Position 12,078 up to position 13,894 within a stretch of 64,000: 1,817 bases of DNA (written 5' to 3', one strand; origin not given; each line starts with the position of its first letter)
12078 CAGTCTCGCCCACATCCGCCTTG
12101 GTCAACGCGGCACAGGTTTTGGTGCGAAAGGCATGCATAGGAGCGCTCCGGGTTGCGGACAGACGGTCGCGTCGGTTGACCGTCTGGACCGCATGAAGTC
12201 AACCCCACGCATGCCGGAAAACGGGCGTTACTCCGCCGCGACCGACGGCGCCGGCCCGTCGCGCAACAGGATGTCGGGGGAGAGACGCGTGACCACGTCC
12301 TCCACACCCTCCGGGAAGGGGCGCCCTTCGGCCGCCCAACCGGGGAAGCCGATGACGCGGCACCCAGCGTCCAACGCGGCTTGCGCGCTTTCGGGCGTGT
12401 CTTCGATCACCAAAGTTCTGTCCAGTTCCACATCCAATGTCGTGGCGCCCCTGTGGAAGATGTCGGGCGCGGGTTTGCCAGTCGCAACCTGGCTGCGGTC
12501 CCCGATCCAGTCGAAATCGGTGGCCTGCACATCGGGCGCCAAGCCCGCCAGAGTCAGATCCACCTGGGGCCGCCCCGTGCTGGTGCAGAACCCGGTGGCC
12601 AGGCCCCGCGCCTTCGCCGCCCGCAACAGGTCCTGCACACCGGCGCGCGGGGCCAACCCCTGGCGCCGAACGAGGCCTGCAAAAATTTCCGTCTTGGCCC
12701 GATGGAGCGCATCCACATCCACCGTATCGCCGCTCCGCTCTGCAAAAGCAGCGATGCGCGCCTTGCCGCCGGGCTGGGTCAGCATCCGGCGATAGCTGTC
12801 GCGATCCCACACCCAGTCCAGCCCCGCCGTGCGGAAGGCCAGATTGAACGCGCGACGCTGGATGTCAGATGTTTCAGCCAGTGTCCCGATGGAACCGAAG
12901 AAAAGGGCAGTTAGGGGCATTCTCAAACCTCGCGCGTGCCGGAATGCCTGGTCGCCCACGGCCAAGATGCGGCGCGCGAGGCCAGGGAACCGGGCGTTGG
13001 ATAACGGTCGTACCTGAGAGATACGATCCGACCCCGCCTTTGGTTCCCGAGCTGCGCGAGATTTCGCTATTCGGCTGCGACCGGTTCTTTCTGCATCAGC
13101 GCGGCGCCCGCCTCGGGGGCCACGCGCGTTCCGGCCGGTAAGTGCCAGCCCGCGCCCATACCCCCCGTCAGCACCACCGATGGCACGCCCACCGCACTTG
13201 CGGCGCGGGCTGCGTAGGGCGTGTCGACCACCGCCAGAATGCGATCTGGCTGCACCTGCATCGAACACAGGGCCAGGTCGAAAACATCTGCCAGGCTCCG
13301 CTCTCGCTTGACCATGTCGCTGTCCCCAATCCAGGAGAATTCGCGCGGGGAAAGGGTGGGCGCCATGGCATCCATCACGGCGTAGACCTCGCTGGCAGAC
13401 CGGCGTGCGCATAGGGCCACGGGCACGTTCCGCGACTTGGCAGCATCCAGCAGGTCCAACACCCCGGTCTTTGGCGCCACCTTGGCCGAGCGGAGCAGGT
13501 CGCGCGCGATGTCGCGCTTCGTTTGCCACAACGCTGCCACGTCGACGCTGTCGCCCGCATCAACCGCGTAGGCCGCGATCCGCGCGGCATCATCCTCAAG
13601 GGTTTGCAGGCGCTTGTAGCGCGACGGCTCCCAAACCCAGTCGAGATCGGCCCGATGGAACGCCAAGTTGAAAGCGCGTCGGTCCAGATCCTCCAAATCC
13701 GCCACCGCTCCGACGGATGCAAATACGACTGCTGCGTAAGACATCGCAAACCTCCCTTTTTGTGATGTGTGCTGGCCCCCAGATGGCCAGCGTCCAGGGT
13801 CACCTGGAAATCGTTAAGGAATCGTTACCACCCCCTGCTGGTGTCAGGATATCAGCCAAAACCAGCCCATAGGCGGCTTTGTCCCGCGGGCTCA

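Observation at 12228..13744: Tandem CbbY-like HAD paralogs that have lost the catalytic DxD nucleophile motif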

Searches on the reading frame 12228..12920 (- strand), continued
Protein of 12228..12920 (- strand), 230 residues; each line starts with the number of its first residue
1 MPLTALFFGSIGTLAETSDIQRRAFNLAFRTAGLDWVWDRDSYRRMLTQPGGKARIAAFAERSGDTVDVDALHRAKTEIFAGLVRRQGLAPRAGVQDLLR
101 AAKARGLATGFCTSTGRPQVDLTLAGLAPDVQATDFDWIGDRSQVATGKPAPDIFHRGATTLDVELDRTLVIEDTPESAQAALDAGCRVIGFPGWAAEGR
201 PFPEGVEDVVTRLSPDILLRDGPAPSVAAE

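Call 62: find_encoding_contigs(protein=P0087, flank=7000, max_places=1)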
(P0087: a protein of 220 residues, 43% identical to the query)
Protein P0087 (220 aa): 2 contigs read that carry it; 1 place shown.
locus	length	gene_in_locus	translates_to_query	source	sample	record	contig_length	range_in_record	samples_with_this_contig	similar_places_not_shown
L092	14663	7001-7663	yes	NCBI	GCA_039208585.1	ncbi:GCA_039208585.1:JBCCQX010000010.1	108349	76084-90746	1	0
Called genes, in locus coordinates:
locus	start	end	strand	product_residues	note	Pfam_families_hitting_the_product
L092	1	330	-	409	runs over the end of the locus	-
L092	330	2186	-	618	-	PF00089:Trypsin, PF13365:Trypsin_2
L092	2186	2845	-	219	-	-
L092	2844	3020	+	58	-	-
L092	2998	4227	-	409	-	PF01471:PG_binding_1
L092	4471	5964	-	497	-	PF04244:DPRP, PF03441:FAD_binding_7 (weak)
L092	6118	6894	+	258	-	PF01149:Fapy_DNA_glyco, PF06831:H2TH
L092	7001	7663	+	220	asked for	PF00702:Hydrolase, PF13419:HAD_2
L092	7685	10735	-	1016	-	PF00873:ACR_tran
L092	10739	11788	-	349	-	PF25917:BSH_RND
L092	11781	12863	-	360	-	PF00070:Pyr_redox (weak), PF01266:DAO (faint), PF02254:TrkA_N (faint), PF05834:Lycopene_cycl (faint), PF07992:Pyr_redox_2 (weak), PF13434:Lys_Orn_oxgnase (faint), PF07992:Pyr_redox_2, PF00070:Pyr_redox, +1 more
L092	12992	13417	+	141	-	PF01047:MarR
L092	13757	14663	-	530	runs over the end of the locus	-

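Call 63: find_encoding_contigs(protein=P0077, flank=7000, max_places=1)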
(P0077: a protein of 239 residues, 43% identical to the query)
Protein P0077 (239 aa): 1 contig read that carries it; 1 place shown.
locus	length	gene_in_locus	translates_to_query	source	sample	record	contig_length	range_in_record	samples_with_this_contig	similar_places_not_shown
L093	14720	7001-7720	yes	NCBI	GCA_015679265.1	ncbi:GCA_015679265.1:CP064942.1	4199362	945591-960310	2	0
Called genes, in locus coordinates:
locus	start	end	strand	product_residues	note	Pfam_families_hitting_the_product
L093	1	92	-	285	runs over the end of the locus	PF01553:Acyltransferase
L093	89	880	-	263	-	PF13444:Acetyltransf_5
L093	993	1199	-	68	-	PF12073:DUF3553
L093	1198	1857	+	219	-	PF10090:HPTransfase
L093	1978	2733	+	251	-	PF01457:Peptidase_M8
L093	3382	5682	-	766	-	PF01315:Ald_Xan_dh_C, PF02738:MoCoBD_1, PF20256:MoCoBD_2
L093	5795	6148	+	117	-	PF07876:Dabb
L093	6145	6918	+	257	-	PF01497:Peripla_BP_2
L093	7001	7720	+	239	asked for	PF00702:Hydrolase, PF13419:HAD_2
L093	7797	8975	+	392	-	PF00108:Thiolase_N, PF02803:Thiolase_C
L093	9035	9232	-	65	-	-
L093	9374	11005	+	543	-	PF00501:AMP-binding, PF13193:AMP-binding_C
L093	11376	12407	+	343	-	-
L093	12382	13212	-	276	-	PF03764:EFG_IV, PF00679:EFG_C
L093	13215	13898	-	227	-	PF00005:ABC_tran, PF13304:AAA_21 (faint)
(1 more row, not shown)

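Call 64: find_encoding_contigs(protein=P0080, flank=7000, max_places=1)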
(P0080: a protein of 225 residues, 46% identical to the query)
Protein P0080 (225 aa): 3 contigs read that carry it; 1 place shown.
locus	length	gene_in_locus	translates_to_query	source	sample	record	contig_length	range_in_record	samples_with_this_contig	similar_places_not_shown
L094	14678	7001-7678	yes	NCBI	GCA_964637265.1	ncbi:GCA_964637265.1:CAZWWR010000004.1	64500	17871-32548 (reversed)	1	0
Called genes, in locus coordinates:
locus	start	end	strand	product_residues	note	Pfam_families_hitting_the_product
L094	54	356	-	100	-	PF00830:Ribosomal_L28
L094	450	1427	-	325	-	PF03308:MeaB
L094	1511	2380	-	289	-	PF02219:MTHFR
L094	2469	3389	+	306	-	PF00126:HTH_1, PF03466:LysR_substrate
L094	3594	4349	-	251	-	PF06707:DUF1194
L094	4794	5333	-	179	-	PF00578:AhpC-TSA, PF08534:Redoxin, PF00085:Thioredoxin (weak), PF13098:Thioredoxin_2 (weak), PF13905:Thioredoxin_8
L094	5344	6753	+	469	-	PF00206:Lyase_1, PF14698:ASL_C2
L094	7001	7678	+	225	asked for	PF00702:Hydrolase, PF13419:HAD_2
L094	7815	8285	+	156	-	PF03449:GreA_GreB_N, PF01272:GreA_GreB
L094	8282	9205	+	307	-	-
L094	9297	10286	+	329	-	PF13409:GST_N_2, PF13410:GST_C_2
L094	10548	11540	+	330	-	PF00155:Aminotran_1_2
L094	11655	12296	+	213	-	PF00005:ABC_tran, PF13304:AAA_21 (weak)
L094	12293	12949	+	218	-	PF03379:CcmB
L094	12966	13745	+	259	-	PF01578:Cytochrom_C_asm, PF27518:CcmC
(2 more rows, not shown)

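Call 72: search_dna_similar(query=window:12231-12920:-, collection=plasmids, mode=protein, max_evalue=1e-15, max_rows=30)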
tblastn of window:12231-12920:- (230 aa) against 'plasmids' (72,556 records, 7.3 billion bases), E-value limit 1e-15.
Records with a match: 17; places in all: 17; records where one place covers at least 80% of the query: 17.
Best place of each record, by identity: <60% 17.
By first word of the organism name: Shinella 4; Skermanella 3; Cupriavidus 3; Afipia 2; Roseobacter 1; Acidovorax 1; Mesorhizobium 1; Allomeiothermus 1; Paraburkholderia 1.
By predicted mobility (MOB-suite, as given by PLSDB): non-mobilizable 11; conjugative 5; mobilizable 1.
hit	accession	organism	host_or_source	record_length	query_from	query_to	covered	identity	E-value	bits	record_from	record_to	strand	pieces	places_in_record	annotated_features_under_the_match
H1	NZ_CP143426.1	Roseobacter litoralis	Fucus vesiculosus var. spiralis,cell ...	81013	1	218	95%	45.0%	2e-50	182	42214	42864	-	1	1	HAD-IA family hydrolase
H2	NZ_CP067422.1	Skermanella sp. TT6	Homo sapiens,single cell,skin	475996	1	187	81%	37.1%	4e-22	101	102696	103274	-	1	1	HAD family hydrolase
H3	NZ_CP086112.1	Skermanella rosea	single cell,hydrocarbon-contaminated ...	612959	1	187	81%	37.1%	1e-21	100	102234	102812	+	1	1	HAD family hydrolase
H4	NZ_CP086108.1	Skermanella mucosa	single cell,crude oil contaminated ...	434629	1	187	81%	37.1%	2e-21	99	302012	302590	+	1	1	HAD family hydrolase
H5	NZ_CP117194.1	Acidovorax temperans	cell culture,Acidovorax temperans ...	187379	3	202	87%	34.0%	5e-16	84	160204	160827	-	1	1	HAD-IA family hydrolase | cbbX: CbbX protein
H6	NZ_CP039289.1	Cupriavidus necator H16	single cell,sludge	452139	3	193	83%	35.5%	2e-17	88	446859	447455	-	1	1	HAD family hydrolase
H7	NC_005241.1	Cupriavidus necator H16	-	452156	3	193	83%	35.5%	2e-17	88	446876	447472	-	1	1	HAD family hydrolase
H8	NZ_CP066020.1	Cupriavidus necator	-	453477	3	193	83%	35.5%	2e-17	88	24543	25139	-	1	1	HAD family hydrolase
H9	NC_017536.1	Afipia carboxidovorans OM4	-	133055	3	190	82%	35.2%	5e-19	92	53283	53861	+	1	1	HAD-IA family hydrolase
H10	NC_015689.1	Afipia carboxidovorans OM5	-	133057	3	190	82%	35.2%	5e-19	92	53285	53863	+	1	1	HAD-IA family hydrolase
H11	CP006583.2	Mesorhizobium huakuii 7653R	Rice field soil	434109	1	190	83%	34.7%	2e-24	107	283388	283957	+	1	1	HAD-IA family hydrolase | gph: phosphoglycolate phosphatase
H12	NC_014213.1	Allomeiothermus silvanus DSM 9946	hot spring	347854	3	186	80%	35.8%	4e-19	92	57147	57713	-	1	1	HAD-IA family hydrolase | tkt: transketolase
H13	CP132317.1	Shinella sumterensis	Homo sapiens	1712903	2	190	82%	33.8%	4e-19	92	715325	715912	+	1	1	HAD family hydrolase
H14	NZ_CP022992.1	Paraburkholderia aromaticivorans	-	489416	3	193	83%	33.2%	2e-16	85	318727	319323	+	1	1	HAD family hydrolase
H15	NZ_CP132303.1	Shinella sumterensis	Homo sapiens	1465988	2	190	82%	33.3%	2e-18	91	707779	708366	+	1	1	none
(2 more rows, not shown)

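Call 73: get_annotated_region(hit=H1, flank=9000)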
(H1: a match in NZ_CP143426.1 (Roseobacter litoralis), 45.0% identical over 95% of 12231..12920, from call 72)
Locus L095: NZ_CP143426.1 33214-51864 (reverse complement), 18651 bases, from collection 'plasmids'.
description: Roseobacter litoralis strain B14 plasmid pROLI81, complete sequence
organism: Roseobacter litoralis (NCBI taxid 42443)
taxonomy: Bacteria; Pseudomonadota; Alphaproteobacteria; Rhodobacterales; Roseobacteraceae; Roseobacter; Roseobacter litoralis
host: -; source: Fucus vesiculosus var. spiralis,cell culture,tidal flat area; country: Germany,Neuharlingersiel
typing (MOB-suite, as given by PLSDB): non-mobilizable
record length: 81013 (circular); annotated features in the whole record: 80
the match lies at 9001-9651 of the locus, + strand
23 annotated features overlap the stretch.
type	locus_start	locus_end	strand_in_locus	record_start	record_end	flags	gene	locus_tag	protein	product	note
CDS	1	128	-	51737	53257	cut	-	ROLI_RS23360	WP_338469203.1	IS66 family transposase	-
CDS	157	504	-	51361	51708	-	tnpB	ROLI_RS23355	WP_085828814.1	IS66 family insertion sequence element accessory protein TnpB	-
CDS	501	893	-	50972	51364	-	-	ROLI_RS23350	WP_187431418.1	transposase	GO:0006313 - DNA transposition [Evidence IEA]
CDS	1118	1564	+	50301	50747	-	-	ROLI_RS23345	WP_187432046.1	hypothetical protein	-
CDS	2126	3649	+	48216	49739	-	-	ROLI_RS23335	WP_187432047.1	Fic family protein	-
CDS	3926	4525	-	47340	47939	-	-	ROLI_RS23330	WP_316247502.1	zeta toxin family protein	-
CDS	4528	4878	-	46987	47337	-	-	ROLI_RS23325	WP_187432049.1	hypothetical protein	-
CDS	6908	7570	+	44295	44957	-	-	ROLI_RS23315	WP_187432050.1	TrkA family potassium uptake protein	GO:0006813 - potassium ion transport [Evidence IEA]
CDS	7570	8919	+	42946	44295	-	-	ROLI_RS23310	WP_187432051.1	TrkH family potassium uptake protein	-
CDS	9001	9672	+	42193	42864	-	-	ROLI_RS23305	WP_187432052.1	HAD-IA family hydrolase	GO:0008152 - metabolic process [Evidence IEA]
CDS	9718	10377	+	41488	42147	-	-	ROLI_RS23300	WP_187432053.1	L,D-transpeptidase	GO:0018104 - peptidoglycan-protein cross-linking [Evidence IEA]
CDS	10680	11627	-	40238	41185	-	-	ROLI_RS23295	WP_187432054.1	YihY/virulence factor BrkB family protein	-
CDS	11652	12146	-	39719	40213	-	-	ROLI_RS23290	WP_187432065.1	ferritin-like domain-containing protein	-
CDS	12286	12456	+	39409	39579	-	-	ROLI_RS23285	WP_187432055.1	hypothetical protein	-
CDS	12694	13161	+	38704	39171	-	-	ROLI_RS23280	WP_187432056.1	phosphatase domain-containing protein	-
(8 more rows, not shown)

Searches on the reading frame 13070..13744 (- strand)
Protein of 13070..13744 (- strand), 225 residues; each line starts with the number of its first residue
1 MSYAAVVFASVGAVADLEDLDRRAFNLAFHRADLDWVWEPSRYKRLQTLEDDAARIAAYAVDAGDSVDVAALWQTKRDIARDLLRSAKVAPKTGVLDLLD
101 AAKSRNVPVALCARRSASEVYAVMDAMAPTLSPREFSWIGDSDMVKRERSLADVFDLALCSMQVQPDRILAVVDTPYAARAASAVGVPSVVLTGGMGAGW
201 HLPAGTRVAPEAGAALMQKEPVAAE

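Call 4: search_protein_families(library=pfam, proteins=[window:13070-13744:-], max_evalue=1)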
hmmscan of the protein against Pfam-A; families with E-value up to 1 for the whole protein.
seq(225 aa): 2 families
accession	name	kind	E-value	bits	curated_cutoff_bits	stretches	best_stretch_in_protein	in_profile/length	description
PF13419.12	HAD_2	-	0.00022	21.9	23.8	1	63-191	56-177/178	Haloacid dehalogenase-like hydrolase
PF00702.32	Hydrolase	-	0.00025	21.9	26.4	1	24-186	49-191/191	haloacid dehalogenase-like hydrolase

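Call 5: search_protein_families(library=ncbifam, proteins=[window:13070-13744:-], max_evalue=1)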
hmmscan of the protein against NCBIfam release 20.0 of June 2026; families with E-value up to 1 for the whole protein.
seq(225 aa): 9 families
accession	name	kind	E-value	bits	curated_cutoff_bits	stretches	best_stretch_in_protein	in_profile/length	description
TIGR02009.1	PGMB-YQAB-SF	subfamily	6.4e-08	33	153.35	1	5-191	3-185/186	beta-phosphoglucomutase family hydrolase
NF009694.0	PRK13222.1-1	equivalog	2.4e-05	23.7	415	1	95-199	116-217/252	phosphoglycolate phosphatase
TIGR01454.1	AHBA_synth_RP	hypoth_equivalog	5.2e-05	23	246.65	1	92-202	77-184/205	AHBA synthesis associated protein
TIGR01990.1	bPGM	equivalog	0.00014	21.9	189.4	1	51-190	49-184/187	beta-phosphoglucomutase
NF008000.0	PRK10725.1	equivalog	0.0034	17.5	215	1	2-190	4-183/188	fructose-1-phosphate/6-phosphogluconate phosphatase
NF009697.0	PRK13222.1-4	equivalog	0.0072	15.7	327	1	97-198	101-199/232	phosphoglycolate phosphatase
TIGR01428.1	HAD_type_II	equivalog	0.0086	16.1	125.4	1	134-190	132-188/197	haloacid dehalogenase type II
NF009698.0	PRK13223.1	equivalog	0.013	14.7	466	1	93-199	104-207/272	phosphoglycolate phosphatase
TIGR01449.2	PGP_bact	equivalog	0.06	12.9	180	1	94-196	89-188/213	phosphoglycolate phosphatase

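Call 12: find_homologous_proteins(query=window:13070-13744:-)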
Query seq(225 aa) (225 aa): 1 proteins with E <= 0.001 among 4668 candidates.
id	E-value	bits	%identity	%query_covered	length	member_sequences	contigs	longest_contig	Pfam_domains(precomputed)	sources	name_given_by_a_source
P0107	2.9e-138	476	100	100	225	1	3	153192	-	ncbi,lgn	ncbi:MAG: hypothetical protein AAFY65_03295 [Pseudomonadota bacterium]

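Call 71: predict_structure(alignment_id=A2)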
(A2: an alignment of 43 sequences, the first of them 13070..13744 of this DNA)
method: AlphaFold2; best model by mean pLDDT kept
length: 225 residues; sequences in the alignment: 43
mean_pLDDT: 94.2   pTM: 0.90
mean pLDDT of the five models: 94.2, 94.1, 93.5, 93.0, 93.0
residues with pLDDT >= 90: 197; 70-90: 21; 50-70: 6; < 50: 1
segments of 3 or more residues with pLDDT < 50: none
pLDDT, mean of each block of 10 residues (from residue 1): 96 95 98 97 89 94 97 97 96 97 98 96 97 98 86 96 98 95 97 79 94 94 68
secondary structure, 60 per line:
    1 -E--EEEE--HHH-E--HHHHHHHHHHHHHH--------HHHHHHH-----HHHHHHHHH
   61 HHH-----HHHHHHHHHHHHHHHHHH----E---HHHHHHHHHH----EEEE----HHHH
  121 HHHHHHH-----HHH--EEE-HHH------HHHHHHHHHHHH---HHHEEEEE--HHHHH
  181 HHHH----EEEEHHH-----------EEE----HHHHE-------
elements in order: E5-8 H18-31 H40-46 H52-63 H69-86 H95-104 E109-112 H117-127 E138-140 H151-162 E169-173 H176-184 E189-192 E207-209 H214-217
